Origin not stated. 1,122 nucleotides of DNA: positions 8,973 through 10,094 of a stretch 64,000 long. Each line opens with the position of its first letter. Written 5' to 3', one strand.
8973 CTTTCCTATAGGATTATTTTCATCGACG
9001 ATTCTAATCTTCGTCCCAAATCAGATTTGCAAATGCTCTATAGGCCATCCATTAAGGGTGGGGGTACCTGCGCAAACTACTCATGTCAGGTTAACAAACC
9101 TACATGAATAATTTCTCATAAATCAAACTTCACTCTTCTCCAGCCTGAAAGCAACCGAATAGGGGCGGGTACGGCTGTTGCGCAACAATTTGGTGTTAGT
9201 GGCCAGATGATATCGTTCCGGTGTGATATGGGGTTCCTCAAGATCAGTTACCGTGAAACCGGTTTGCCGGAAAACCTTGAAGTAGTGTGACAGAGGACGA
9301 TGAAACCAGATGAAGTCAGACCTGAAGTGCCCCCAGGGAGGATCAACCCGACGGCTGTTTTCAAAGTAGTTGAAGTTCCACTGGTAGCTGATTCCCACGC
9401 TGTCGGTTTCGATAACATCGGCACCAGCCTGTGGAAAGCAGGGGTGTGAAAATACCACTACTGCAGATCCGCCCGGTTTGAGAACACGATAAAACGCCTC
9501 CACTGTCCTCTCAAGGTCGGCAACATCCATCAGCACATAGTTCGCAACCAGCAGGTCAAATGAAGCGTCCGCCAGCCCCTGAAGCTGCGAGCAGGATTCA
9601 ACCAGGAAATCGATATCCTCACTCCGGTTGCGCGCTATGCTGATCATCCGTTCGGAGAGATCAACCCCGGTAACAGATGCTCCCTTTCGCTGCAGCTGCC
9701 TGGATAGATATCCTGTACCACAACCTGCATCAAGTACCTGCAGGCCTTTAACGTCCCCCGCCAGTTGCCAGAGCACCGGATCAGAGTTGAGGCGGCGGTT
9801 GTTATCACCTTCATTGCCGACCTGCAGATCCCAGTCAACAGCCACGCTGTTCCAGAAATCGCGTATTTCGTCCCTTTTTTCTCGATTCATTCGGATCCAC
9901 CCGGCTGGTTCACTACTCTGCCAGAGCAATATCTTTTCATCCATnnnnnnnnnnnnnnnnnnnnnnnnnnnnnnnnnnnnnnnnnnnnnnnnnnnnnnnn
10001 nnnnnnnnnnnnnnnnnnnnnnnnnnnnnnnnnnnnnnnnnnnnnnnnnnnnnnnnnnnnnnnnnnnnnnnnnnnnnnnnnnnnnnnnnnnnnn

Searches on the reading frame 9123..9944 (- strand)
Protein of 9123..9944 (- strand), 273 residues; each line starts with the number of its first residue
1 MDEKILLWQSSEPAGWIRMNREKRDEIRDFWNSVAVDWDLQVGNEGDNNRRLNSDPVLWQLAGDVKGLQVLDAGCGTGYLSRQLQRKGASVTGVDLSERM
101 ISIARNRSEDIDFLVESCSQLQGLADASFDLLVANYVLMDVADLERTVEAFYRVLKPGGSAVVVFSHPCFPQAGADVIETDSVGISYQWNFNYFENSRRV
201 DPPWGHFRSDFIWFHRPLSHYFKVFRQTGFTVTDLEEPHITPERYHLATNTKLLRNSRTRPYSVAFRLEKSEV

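Call 8: search_protein_families(library=pfam, proteins=[window:9123-9944:-], max_evalue=0.001)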
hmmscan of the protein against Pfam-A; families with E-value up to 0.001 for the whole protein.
window:9123-9944:- (273 aa): 14 families
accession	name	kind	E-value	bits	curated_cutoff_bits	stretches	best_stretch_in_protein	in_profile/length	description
PF08241.18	Methyltransf_11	-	9.2e-25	87.6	21.2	1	71-162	1-94/95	Methyltransferase domain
PF13649.12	Methyltransf_25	-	2.6e-22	79.7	27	1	70-159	1-97/97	Methyltransferase domain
PF13847.12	Methyltransf_31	-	5e-20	72.1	27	1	66-163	3-109/145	Methyltransferase domain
PF08242.18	Methyltransf_12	-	3e-19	70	30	1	71-159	1-96/98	Methyltransferase domain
PF13489.12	Methyltransf_23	-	7.1e-18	65.3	27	1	54-233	10-162/164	Methyltransferase domain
PF01209.24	Ubie_methyltran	-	2.5e-15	56.9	20.1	1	26-171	8-160/233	ubiE/COQ5 methyltransferase family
PF13679.12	Methyltransf_32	-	2.4e-06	28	27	1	64-122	23-86/143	Methyltransferase domain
PF05175.20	MTS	-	2.6e-06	27.6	23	1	67-166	32-141/170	Methyltransferase small domain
PF06325.19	PrmA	-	4.8e-06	26.7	22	1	67-162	162-257/296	Ribosomal protein L11 methyltransferase (PrmA)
PF07021.18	MetW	-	5e-05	23.5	21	1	66-165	13-109/193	Methionine biosynthesis protein MetW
PF02353.26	CMAS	-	7.9e-05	22.5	27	1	66-159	62-160/273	Mycolic acid cyclopropane synthetase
PF05401.17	NodS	-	8.8e-05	22.9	24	1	63-156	40-137/201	Nodulation protein S (NodS)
PF03848.20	TehB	-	0.00065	19.6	20.4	1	65-164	29-133/193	Tellurite resistance protein TehB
PF05219.18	DREV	-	0.00088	18.9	26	0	60-169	88-192/265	DREV methyltransferase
